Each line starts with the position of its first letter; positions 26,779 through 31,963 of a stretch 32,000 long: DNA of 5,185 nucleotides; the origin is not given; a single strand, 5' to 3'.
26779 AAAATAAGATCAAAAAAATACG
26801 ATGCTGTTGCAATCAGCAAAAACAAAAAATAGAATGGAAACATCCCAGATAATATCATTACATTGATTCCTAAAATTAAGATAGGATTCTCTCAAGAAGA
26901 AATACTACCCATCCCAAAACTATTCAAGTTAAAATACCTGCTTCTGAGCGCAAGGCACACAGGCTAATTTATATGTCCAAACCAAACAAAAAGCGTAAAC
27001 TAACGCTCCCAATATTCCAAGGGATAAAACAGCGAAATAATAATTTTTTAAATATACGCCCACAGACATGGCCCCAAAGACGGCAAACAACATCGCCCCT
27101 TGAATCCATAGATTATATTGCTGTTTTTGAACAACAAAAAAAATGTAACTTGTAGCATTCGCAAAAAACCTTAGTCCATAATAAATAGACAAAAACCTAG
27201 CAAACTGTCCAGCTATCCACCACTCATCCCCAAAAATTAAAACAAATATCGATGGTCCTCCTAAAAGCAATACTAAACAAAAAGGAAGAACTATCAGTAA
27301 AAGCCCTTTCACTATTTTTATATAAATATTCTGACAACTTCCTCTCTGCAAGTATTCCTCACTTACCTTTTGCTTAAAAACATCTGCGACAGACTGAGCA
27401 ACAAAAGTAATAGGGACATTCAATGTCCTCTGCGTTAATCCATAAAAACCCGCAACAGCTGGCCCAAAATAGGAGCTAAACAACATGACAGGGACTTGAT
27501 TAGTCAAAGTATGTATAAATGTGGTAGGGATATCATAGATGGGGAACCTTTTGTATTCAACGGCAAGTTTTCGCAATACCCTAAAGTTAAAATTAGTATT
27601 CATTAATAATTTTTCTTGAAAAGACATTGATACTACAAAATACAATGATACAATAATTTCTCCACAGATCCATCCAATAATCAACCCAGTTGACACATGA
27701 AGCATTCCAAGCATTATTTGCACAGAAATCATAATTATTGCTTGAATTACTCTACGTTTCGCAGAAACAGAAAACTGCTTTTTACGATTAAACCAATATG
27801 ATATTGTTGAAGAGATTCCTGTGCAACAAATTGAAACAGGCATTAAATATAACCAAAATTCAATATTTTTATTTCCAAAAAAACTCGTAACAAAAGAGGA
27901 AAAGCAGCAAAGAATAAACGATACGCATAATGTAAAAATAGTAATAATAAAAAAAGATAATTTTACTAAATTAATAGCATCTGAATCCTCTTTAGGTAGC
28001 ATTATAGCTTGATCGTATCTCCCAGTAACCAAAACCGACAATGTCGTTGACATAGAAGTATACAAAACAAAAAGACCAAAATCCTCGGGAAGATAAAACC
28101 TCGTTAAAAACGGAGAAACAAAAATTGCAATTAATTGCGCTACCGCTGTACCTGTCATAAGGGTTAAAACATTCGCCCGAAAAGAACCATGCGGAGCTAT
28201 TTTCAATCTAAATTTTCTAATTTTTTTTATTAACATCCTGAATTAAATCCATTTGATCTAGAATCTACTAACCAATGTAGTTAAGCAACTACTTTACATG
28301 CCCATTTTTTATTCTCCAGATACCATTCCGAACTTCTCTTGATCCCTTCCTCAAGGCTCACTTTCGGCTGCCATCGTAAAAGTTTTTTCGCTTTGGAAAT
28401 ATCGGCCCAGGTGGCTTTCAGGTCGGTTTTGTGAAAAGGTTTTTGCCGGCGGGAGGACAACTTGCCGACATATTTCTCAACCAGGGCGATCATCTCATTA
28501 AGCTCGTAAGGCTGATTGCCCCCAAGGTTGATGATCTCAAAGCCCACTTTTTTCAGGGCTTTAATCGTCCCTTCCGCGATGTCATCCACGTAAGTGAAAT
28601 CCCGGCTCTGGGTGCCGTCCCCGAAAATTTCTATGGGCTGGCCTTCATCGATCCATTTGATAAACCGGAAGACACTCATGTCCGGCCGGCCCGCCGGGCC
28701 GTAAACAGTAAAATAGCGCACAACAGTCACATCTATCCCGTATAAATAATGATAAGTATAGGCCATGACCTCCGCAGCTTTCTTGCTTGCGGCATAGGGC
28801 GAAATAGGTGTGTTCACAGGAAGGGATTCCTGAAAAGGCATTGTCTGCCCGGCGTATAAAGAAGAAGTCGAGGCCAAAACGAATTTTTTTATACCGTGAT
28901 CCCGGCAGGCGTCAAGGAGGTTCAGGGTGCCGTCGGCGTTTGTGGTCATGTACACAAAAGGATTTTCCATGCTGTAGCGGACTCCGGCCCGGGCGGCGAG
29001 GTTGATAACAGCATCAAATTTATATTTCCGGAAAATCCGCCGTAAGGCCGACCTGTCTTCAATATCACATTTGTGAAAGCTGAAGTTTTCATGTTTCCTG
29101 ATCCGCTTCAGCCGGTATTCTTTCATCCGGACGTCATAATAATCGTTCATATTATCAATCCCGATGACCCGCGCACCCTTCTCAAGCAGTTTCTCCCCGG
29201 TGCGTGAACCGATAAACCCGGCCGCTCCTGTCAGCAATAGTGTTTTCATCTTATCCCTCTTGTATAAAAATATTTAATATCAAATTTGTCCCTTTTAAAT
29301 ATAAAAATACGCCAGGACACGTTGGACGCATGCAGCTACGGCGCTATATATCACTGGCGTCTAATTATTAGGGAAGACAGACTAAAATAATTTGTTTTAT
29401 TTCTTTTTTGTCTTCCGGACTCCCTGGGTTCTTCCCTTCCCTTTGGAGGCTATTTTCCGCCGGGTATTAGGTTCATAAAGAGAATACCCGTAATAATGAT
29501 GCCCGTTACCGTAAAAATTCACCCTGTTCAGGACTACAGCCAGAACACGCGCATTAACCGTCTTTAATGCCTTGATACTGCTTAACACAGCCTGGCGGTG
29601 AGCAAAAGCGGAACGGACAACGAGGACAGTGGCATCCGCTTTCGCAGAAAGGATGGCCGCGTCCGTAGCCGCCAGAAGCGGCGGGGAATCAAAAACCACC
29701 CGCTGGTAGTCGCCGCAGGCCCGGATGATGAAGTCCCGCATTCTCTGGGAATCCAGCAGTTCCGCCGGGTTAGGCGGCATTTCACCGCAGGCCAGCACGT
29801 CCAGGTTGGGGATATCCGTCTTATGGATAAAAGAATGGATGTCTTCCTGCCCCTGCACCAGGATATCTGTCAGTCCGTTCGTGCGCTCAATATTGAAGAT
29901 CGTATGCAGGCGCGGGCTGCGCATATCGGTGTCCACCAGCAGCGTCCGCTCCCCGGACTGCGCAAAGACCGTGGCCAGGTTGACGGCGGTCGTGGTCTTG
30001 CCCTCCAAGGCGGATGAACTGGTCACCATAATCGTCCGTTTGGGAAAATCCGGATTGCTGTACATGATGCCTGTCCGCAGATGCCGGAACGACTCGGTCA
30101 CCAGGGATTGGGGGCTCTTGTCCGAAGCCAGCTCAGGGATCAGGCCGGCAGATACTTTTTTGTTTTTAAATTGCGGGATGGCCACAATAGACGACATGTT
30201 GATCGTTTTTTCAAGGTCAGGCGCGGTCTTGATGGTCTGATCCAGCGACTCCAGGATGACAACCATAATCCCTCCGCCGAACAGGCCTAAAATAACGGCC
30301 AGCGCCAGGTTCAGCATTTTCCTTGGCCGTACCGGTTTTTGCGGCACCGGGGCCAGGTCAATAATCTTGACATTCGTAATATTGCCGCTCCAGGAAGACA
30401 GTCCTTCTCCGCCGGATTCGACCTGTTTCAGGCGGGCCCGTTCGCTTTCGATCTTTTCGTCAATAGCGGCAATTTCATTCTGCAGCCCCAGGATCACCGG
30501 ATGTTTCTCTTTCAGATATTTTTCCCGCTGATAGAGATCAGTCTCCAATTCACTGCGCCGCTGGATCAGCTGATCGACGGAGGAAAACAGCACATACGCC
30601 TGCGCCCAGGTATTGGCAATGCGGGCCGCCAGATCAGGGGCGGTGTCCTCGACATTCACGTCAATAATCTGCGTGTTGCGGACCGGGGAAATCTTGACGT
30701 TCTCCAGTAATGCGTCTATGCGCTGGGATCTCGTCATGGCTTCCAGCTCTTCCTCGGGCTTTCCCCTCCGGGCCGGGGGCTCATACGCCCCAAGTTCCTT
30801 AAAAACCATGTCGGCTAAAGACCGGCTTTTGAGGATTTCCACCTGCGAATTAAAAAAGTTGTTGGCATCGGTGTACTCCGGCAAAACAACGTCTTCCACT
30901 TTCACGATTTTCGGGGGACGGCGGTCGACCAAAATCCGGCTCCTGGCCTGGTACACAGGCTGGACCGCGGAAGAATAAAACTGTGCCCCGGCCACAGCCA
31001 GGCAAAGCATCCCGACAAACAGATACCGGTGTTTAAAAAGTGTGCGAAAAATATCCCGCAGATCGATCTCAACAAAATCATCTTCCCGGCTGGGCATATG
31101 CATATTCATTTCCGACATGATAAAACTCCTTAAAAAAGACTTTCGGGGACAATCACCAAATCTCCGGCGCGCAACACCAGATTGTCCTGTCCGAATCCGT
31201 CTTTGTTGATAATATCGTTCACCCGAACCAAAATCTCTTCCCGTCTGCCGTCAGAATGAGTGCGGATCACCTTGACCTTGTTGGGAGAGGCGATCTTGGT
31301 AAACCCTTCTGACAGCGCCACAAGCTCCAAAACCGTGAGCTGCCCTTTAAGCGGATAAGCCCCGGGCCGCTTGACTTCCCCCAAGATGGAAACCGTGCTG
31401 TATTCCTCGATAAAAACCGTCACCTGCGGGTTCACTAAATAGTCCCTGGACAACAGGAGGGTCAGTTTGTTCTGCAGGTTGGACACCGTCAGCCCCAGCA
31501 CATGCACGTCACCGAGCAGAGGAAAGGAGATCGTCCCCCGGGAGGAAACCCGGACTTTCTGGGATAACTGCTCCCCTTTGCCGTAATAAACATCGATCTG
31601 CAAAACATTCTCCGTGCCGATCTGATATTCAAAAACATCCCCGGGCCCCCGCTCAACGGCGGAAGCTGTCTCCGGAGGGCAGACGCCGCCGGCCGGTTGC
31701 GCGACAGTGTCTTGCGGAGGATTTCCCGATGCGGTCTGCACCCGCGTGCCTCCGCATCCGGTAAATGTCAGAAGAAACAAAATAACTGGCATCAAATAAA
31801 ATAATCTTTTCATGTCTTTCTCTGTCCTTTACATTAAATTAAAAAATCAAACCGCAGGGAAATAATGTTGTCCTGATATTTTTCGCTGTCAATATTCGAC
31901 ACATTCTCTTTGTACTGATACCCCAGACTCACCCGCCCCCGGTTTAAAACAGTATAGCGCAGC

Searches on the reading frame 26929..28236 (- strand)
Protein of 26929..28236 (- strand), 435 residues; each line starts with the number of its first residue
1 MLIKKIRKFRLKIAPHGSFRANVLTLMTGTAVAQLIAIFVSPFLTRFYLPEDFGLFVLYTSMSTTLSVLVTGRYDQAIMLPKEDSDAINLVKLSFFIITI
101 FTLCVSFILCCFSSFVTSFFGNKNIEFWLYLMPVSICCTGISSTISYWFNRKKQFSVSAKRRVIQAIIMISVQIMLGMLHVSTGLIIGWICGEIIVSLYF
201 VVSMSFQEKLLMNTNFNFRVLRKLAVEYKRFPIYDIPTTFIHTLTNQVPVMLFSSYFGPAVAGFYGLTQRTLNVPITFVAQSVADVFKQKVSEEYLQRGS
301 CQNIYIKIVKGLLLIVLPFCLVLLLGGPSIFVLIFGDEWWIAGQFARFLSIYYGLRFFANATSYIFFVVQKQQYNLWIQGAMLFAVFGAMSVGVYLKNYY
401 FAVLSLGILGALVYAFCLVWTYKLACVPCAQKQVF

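Call 11: search_protein_families(library=pfam, proteins=[window:26929-28236:-], max_evalue=0.001)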
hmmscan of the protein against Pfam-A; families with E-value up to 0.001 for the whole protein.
window:26929-28236:- (435 aa): 2 families
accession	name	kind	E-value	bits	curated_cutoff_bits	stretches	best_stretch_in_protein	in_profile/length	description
PF13440.11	Polysacc_synt_3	-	1.2e-24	87.5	23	1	44-339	2-288/293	Polysaccharide biosynthesis protein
PF01943.22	Polysacc_synt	-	9.8e-14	51.9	28.2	1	20-284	2-263/274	Polysaccharide biosynthesis protein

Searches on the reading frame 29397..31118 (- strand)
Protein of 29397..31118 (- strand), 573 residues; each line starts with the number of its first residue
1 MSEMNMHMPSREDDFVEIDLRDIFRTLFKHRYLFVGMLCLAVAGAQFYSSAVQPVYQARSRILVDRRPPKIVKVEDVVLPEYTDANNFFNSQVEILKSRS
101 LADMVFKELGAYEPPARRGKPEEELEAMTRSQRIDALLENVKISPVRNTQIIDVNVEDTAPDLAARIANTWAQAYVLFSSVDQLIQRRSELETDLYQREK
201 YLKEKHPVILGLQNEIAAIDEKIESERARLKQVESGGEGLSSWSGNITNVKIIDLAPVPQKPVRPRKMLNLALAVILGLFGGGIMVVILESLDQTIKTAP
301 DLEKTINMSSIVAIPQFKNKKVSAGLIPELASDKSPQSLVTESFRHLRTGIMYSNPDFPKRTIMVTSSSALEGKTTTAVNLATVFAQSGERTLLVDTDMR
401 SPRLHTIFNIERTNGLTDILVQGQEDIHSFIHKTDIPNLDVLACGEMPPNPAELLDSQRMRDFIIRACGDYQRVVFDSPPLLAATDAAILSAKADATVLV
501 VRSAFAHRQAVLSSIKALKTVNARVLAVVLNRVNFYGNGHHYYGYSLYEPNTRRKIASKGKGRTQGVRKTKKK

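Call 11: search_protein_families(library=pfam, proteins=[window:29397-31118:-], max_evalue=0.001)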
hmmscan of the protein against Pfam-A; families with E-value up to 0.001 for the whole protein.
window:29397-31118:- (573 aa): 6 families
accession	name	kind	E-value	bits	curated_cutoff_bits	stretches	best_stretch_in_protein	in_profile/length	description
PF02706.20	Wzz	-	3.8e-14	53.2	25.5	1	17-109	2-91/91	Chain length determinant protein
PF13614.12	AAA_31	-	4.6e-13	49.9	27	1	372-520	13-166/177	AAA domain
PF13807.11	GNVR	-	3.3e-11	43.4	27.7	1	242-288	34-79/82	G-rich domain on putative tyrosine kinase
PF01656.29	CbiA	-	2.2e-09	37.8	25.4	1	363-534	1-84/125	CobQ/CobB/MinD/ParA nucleotide binding domain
PF10609.15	ParA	-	2.3e-06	27.6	27.1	1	360-535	3-177/246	NUBPL iron-transfer P-loop NTPase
PF13500.12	AAA_26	-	0.00015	22.1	27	0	479-560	113-180/198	AAA domain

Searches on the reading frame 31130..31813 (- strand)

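Call 11: search_protein_families(library=pfam, proteins=[window:31130-31813:-], max_evalue=0.001)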
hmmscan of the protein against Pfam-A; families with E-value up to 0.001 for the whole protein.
window:31130-31813:- (227 aa): 3 families
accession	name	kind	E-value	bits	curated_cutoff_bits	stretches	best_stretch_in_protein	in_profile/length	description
PF02563.21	Poly_export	-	1.2e-19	70.7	28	1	62-135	6-76/77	Polysaccharide biosynthesis/export protein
PF10531.15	SLBB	-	1.9e-10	40.8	27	1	141-191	2-51/55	SLBB domain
PF22461.2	SLBB_2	-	1e-07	32.4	27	1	141-222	3-79/79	SLBB domain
